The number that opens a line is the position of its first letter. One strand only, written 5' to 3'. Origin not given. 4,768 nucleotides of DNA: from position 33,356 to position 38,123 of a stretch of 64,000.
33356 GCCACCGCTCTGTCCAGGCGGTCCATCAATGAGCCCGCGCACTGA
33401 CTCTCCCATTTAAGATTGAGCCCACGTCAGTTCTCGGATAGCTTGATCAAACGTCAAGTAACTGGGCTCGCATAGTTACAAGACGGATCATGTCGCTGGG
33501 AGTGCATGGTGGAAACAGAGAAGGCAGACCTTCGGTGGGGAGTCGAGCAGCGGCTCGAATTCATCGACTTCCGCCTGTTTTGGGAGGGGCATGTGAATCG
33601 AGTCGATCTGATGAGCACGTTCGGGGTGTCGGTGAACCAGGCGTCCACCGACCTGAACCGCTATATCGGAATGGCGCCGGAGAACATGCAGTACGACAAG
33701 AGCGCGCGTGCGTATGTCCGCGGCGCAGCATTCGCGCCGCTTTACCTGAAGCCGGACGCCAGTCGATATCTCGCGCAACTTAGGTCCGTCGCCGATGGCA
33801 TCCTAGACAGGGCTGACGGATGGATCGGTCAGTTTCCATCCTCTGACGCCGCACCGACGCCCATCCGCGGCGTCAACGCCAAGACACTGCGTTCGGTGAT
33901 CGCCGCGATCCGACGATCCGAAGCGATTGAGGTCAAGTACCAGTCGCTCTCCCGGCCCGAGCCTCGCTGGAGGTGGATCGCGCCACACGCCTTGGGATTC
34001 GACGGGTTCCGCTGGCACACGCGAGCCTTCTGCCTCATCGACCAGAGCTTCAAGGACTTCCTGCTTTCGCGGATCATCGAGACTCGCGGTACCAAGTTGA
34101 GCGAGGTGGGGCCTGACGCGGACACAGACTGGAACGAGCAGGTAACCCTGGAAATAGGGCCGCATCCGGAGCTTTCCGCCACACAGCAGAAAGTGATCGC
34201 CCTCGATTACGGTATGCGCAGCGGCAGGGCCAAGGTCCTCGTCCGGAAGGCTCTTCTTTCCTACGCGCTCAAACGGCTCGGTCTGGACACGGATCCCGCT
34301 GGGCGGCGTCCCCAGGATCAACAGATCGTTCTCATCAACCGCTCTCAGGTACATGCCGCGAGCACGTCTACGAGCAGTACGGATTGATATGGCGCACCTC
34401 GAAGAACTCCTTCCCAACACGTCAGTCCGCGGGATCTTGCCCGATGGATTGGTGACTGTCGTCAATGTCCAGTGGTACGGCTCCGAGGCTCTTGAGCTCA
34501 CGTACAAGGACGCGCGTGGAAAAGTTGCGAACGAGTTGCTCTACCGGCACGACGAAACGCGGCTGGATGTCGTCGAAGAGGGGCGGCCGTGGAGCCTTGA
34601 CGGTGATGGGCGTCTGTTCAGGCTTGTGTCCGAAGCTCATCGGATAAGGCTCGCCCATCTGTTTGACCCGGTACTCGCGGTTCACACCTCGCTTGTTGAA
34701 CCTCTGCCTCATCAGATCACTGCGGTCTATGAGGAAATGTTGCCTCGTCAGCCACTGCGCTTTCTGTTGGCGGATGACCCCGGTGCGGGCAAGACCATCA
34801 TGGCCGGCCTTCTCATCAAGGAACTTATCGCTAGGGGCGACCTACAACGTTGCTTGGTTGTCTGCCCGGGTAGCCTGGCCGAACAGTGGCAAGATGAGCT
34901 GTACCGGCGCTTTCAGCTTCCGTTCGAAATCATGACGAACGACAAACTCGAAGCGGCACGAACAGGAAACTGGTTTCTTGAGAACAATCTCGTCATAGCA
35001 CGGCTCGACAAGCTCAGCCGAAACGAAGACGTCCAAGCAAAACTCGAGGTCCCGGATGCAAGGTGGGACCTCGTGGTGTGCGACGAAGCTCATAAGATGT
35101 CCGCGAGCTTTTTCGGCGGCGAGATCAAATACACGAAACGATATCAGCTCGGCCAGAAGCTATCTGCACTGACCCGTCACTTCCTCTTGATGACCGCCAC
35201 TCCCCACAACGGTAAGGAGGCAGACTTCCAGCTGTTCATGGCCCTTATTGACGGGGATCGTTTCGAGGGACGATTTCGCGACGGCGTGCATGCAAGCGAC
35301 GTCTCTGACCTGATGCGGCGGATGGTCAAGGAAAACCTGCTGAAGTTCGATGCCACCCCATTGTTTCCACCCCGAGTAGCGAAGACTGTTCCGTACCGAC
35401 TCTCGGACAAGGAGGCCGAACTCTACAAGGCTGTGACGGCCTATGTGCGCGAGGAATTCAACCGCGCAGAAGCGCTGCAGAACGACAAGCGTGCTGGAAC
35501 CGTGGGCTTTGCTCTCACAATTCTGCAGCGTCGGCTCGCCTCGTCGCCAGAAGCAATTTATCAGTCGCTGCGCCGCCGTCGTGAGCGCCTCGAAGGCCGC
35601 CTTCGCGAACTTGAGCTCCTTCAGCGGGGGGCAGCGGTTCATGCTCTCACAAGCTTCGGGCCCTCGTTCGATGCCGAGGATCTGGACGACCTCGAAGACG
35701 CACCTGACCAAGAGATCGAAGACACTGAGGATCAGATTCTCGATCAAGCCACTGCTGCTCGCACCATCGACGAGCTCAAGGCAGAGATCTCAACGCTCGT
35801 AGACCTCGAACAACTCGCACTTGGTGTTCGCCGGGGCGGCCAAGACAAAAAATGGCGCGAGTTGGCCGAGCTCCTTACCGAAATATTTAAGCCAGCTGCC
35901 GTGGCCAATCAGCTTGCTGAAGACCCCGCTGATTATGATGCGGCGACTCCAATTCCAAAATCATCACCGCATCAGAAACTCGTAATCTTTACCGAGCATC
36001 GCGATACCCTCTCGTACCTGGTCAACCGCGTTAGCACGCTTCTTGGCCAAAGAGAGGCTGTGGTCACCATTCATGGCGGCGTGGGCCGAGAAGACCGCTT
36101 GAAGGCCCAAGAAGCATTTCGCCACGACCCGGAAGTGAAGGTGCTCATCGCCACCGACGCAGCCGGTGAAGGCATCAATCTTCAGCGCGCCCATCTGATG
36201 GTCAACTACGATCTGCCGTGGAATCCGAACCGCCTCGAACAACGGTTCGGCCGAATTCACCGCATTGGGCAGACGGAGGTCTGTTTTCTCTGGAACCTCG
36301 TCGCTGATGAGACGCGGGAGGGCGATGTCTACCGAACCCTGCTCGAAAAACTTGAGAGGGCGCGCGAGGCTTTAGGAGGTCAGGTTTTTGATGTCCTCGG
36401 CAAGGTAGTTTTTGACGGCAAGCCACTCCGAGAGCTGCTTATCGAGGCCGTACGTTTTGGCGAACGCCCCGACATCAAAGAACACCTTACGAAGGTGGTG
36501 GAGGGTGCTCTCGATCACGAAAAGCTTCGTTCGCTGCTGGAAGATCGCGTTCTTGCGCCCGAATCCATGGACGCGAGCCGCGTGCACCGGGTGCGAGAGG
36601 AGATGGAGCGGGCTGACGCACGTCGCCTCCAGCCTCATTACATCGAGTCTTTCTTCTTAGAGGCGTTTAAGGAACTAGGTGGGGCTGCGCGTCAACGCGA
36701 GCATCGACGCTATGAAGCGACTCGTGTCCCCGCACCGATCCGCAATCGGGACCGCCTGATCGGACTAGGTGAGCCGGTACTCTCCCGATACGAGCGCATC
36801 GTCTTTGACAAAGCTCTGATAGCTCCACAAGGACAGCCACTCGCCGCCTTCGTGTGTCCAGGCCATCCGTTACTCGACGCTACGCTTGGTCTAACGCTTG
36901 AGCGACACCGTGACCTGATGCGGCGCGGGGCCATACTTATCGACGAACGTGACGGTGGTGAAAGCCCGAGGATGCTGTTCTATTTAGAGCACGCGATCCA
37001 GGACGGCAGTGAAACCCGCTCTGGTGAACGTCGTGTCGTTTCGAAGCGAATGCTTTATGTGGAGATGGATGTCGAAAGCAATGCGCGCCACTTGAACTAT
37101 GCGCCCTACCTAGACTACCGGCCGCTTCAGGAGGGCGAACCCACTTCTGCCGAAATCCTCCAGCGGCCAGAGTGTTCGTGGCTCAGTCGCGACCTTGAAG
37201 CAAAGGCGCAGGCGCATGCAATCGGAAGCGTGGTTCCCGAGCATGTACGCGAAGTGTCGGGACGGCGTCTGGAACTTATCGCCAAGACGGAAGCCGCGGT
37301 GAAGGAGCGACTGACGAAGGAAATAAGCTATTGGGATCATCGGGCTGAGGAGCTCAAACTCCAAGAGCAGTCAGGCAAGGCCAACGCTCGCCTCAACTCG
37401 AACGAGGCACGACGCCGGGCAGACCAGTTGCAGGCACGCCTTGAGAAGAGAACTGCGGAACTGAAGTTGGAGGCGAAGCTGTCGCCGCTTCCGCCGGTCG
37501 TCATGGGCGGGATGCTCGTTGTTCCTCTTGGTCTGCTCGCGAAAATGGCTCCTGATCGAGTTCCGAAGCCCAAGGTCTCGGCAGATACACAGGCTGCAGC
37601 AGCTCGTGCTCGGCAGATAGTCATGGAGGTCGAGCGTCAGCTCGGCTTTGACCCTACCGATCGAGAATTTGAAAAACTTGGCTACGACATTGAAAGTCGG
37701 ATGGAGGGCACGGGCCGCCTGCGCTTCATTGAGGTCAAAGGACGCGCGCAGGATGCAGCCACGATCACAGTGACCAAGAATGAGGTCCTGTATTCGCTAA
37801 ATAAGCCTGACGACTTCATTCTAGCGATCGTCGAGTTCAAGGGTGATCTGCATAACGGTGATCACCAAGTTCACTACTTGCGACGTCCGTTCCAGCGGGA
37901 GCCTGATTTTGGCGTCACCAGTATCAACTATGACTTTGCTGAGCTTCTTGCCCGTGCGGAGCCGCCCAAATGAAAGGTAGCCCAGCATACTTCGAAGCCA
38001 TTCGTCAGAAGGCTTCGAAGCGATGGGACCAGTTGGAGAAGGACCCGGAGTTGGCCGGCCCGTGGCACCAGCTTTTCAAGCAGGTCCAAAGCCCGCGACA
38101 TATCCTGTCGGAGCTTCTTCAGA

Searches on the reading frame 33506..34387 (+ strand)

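Call 42: search_protein_families(library=pfam, proteins=[window:33506-34387:+], max_evalue=0.001)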
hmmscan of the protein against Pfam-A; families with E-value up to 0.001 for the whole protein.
window:33506-34387:+ (293 aa): 1 family
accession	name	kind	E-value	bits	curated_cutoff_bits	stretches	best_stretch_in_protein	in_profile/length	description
PF13280.12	WYL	-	5.1e-10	39.7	21.8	1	127-192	2-67/70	WYL domain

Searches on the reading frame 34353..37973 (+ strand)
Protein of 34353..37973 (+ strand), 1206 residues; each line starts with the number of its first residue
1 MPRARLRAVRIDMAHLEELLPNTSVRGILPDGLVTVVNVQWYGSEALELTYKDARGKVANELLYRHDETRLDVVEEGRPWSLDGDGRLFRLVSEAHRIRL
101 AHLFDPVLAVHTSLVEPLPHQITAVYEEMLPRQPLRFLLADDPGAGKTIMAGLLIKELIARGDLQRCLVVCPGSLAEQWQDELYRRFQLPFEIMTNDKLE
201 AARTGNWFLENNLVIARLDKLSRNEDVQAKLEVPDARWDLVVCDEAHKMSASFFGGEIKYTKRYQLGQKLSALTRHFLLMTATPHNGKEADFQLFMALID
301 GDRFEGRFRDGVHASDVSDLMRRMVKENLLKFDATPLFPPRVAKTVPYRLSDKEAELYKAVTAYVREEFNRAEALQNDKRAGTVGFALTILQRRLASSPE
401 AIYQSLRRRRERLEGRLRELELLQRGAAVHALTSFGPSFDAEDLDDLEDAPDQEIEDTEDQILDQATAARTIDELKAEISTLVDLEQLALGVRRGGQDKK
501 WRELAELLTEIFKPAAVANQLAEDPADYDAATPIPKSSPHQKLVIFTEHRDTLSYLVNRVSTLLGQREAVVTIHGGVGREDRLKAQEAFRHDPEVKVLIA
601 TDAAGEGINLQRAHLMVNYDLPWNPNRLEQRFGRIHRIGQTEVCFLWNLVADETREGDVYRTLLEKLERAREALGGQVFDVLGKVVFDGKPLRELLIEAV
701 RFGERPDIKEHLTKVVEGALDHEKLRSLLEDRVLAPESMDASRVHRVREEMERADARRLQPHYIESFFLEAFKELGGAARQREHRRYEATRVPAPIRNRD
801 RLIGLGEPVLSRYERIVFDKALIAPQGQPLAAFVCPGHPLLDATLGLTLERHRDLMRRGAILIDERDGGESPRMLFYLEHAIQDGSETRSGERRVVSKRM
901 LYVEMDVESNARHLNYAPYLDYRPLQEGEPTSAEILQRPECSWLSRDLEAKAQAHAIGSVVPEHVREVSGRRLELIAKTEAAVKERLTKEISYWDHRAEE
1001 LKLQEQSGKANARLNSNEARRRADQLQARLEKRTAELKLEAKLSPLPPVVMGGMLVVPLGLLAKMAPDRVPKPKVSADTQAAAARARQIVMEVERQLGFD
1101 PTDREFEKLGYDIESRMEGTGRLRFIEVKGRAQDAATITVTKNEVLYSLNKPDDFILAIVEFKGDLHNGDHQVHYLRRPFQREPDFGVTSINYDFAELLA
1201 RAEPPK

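Call 42: search_protein_families(library=pfam, proteins=[window:34353-37973:+], max_evalue=0.001)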
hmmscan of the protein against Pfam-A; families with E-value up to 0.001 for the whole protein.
window:34353-37973:+ (1206 aa): 5 families
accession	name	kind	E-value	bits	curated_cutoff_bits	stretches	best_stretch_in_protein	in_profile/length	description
PF00271.37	Helicase_C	-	8.4e-23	81.2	23.5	1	537-639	12-110/110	Helicase conserved C-terminal domain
PF13020.12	NOV_C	-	6.3e-18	65.1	22.1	1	1085-1165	4-84/91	Protein NO VEIN, C-terminal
PF00176.29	SNF2-rel_dom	-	9.1e-17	61.5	24.9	1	137-375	20-264/290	SNF2-related domain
PF04851.21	ResIII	-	3.3e-14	53.6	22.5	1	116-285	3-163/164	Type III restriction enzyme, res subunit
PF00270.35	DEAD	-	2.2e-08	34.4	26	1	137-285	17-161/167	DEAD/DEAH box helicase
